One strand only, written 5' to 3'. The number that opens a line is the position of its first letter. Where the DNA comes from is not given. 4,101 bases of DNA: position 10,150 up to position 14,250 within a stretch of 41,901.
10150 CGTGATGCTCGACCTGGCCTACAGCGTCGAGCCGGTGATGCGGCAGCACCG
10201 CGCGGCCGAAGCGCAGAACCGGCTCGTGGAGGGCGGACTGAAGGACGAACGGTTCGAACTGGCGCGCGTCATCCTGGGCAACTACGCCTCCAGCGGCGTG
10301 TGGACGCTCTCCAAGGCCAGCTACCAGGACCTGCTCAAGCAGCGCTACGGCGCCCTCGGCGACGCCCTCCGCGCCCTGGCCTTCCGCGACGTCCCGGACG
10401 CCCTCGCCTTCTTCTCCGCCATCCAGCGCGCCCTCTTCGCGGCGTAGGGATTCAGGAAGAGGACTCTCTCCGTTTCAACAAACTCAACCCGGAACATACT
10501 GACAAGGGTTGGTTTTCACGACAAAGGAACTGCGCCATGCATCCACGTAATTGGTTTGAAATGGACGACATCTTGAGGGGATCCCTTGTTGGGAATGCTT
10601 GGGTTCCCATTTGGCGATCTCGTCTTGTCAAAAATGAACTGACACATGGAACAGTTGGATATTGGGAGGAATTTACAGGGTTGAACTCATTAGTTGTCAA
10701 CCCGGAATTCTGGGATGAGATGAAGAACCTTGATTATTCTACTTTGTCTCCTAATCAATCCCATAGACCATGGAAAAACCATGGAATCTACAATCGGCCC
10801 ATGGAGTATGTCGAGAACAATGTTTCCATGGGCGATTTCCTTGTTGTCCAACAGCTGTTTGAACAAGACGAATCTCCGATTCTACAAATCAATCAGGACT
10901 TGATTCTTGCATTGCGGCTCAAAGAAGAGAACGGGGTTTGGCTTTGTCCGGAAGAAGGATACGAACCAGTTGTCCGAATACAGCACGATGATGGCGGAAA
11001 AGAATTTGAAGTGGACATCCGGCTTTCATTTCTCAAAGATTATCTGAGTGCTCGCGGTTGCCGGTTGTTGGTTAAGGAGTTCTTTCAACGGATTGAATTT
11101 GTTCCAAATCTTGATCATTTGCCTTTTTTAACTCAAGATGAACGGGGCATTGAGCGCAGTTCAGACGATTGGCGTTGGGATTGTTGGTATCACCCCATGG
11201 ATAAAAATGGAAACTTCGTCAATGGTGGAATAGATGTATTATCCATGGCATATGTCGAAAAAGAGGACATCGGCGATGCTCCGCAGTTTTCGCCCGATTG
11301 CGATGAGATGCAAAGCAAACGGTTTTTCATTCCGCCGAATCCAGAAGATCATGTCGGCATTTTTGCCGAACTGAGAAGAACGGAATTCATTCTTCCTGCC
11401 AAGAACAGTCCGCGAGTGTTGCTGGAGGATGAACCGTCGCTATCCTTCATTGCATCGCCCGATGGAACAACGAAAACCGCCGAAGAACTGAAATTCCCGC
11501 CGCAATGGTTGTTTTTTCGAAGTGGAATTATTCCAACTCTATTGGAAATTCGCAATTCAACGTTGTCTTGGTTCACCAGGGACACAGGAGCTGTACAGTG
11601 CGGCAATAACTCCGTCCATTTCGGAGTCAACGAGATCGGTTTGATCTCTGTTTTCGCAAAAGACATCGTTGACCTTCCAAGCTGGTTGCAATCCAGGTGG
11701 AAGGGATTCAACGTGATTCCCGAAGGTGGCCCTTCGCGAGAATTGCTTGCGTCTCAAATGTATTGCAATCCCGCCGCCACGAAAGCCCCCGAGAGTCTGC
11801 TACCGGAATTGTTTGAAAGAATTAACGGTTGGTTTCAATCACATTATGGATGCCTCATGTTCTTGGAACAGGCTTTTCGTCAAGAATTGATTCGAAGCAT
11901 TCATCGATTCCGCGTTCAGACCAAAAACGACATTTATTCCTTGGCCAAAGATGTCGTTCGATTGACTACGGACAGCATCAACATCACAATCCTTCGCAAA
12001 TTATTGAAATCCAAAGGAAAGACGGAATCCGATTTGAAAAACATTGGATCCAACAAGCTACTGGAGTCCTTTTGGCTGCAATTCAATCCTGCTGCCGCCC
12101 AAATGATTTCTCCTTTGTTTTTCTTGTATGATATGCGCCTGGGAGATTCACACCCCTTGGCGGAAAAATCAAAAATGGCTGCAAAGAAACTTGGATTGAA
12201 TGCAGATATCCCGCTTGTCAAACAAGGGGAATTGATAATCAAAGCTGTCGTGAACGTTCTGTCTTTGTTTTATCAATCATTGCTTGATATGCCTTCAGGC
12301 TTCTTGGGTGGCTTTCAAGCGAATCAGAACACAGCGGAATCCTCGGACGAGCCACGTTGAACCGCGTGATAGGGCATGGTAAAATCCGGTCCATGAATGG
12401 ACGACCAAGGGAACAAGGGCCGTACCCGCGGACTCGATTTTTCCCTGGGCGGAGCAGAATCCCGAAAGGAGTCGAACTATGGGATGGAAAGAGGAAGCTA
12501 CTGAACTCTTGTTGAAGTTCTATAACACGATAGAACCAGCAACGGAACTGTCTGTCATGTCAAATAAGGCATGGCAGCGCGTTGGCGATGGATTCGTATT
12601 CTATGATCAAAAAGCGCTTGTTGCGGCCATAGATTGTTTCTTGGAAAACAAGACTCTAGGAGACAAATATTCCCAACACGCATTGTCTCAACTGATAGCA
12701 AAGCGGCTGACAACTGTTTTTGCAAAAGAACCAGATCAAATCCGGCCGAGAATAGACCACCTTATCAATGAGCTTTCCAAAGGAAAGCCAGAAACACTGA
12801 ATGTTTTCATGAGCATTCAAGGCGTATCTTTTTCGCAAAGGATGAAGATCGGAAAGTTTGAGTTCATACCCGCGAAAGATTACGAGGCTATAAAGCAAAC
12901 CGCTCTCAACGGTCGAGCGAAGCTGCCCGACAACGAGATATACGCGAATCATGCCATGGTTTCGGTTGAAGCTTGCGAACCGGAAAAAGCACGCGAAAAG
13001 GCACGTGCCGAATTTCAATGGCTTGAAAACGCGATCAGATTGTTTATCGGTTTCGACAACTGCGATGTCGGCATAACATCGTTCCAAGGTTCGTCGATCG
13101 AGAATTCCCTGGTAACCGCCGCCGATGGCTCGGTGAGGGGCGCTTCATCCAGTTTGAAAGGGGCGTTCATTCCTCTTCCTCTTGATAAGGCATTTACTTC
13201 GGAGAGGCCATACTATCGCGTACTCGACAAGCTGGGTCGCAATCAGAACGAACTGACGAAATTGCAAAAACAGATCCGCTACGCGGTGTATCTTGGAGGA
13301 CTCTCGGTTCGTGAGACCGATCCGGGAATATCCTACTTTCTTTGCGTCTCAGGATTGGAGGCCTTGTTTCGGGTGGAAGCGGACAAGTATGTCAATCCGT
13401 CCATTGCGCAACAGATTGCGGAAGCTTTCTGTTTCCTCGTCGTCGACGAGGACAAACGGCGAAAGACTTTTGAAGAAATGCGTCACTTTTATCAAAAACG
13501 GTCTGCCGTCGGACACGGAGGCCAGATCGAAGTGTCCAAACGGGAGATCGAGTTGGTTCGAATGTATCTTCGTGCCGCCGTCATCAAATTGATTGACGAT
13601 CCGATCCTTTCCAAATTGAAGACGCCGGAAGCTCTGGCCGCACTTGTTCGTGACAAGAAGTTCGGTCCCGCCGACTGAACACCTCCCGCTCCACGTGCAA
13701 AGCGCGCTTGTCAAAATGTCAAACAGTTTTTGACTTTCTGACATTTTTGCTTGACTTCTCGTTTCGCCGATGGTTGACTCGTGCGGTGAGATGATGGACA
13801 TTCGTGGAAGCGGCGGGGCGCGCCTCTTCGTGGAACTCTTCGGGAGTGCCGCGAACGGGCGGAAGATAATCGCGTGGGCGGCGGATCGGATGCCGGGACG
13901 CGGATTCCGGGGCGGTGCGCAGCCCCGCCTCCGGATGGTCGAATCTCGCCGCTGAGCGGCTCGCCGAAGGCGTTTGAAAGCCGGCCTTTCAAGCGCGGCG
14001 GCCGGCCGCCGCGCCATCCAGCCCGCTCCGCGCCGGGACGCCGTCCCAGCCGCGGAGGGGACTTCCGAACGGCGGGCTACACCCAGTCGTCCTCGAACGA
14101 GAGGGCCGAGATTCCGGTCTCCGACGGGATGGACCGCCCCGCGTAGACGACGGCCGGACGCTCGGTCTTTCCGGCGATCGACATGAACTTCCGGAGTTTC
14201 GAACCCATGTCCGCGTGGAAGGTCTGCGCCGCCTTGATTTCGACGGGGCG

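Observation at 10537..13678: Low-GC two-gene cassette (607-aa orphan + ApeA-like HEPN protein) appended to the type I R-M operon: candidate undescribed defence module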

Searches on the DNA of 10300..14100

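Call 83: search_rna_families(source=window, start=10300, end=14100, threshold=evalue, max_evalue=1)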
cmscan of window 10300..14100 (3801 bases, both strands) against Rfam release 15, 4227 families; matches with E-value up to 1: 2.
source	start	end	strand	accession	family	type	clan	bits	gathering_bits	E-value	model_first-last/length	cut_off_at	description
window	10982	11052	+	RF00203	snoR160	Gene; snRNA; snoRNA; CD-box;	-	28.7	42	0.12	1-80/80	no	Small nucleolar RNA R160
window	13985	14035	-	RF03006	M23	Gene; sRNA;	-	24.2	41.2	0.15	1-53/53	no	M23 RNA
